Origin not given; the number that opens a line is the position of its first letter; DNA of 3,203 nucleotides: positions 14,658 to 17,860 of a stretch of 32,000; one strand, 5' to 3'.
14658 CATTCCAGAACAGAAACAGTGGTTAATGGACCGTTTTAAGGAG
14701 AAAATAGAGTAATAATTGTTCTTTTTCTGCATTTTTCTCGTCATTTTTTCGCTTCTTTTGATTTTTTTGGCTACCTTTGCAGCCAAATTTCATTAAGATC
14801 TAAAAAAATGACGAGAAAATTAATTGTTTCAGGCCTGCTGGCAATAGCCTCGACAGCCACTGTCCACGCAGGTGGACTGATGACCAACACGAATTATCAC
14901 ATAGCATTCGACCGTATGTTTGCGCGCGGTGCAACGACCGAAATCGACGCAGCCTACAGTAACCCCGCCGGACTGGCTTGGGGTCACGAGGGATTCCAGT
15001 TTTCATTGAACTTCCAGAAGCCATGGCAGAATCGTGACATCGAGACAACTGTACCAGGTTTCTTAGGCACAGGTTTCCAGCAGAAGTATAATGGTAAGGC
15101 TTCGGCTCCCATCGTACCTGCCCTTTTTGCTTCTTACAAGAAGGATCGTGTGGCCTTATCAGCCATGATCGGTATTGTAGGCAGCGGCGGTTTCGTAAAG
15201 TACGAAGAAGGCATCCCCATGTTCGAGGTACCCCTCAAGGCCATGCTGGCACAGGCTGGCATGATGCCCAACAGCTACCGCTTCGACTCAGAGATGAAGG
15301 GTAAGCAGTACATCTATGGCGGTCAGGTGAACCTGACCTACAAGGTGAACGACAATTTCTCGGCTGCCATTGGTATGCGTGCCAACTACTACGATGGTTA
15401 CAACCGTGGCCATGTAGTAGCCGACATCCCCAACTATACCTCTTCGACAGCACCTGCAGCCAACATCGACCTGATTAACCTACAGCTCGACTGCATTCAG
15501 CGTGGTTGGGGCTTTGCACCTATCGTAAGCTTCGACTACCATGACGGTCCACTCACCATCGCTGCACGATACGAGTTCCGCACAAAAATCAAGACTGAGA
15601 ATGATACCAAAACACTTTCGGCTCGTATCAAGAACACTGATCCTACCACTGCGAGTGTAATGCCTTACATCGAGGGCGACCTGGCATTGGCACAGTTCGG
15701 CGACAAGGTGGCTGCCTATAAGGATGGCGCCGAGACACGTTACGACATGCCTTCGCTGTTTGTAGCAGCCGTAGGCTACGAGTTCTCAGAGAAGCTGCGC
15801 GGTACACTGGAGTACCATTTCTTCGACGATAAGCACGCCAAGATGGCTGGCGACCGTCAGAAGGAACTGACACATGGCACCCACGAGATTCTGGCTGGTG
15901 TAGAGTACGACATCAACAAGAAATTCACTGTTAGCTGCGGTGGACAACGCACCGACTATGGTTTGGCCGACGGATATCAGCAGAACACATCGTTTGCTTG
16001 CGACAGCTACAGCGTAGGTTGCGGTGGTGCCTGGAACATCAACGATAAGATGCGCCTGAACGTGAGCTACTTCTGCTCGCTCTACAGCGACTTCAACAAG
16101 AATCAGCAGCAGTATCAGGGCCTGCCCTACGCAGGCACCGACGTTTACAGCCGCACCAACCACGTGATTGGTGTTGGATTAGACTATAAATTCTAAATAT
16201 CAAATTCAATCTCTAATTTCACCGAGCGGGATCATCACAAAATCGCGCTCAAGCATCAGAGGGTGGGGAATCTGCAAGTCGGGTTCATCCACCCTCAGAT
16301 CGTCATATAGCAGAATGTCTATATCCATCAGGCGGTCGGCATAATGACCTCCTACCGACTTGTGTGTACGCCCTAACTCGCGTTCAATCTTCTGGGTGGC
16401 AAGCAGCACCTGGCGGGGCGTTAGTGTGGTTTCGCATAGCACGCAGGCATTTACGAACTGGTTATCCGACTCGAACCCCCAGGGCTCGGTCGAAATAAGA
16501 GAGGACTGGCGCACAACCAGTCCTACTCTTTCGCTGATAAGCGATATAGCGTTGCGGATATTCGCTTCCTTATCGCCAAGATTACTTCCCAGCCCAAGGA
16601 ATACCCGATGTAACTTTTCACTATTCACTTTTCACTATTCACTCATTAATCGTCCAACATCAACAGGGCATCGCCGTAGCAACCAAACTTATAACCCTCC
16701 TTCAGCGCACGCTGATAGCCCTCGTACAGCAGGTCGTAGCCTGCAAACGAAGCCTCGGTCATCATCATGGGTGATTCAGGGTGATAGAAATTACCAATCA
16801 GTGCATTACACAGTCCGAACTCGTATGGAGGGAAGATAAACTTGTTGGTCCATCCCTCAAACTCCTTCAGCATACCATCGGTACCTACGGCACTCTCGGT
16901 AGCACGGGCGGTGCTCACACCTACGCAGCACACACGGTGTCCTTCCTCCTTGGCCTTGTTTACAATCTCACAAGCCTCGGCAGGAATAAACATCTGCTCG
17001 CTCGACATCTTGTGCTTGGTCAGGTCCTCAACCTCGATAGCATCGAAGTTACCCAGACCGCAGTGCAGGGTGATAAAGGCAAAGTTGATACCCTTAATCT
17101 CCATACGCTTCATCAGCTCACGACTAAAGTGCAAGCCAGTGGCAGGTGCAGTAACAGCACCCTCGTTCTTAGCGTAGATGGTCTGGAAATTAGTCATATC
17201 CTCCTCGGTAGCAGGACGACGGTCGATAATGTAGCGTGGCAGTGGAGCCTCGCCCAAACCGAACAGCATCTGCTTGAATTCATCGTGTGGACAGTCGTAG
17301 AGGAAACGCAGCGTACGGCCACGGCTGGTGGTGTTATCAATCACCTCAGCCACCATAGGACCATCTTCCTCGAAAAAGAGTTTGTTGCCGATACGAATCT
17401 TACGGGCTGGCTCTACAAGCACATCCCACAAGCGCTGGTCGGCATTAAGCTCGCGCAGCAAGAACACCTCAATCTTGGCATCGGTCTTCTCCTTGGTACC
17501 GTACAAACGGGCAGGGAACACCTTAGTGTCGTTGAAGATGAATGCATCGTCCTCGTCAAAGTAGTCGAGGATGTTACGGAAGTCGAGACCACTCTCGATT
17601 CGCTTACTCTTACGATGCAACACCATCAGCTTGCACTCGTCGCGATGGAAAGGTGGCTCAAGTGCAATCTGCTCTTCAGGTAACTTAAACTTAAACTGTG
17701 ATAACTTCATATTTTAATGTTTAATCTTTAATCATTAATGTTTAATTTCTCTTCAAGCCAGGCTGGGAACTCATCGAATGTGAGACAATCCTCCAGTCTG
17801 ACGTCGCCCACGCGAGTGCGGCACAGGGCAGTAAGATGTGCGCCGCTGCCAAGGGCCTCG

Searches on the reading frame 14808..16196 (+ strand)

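Call 68: search_protein_families(library=pfam, proteins=[window:14808-16196:+])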
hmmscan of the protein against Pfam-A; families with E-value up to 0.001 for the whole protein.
window:14808-16196:+ (462 aa): 2 families
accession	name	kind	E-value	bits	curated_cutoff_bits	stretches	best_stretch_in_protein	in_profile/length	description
PF03349.22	Toluene_X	-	3.8e-08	32.7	29.7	1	173-462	143-421/421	Outer membrane protein transport protein (OMPP1/FadL/TodX)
PF13505.12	OMP_b-brl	-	4.5e-06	27.4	28.7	1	286-462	22-175/175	Outer membrane protein beta-barrel domain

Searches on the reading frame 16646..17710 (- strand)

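Call 68: search_protein_families(library=pfam, proteins=[window:16646-17710:-])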
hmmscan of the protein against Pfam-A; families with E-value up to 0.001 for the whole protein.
window:16646-17710:- (354 aa): 1 family
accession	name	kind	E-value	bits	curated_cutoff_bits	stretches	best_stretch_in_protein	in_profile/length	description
PF02547.20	Queuosine_synth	-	1e-114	383.5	25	1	3-351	1-322/322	Queuosine biosynthesis protein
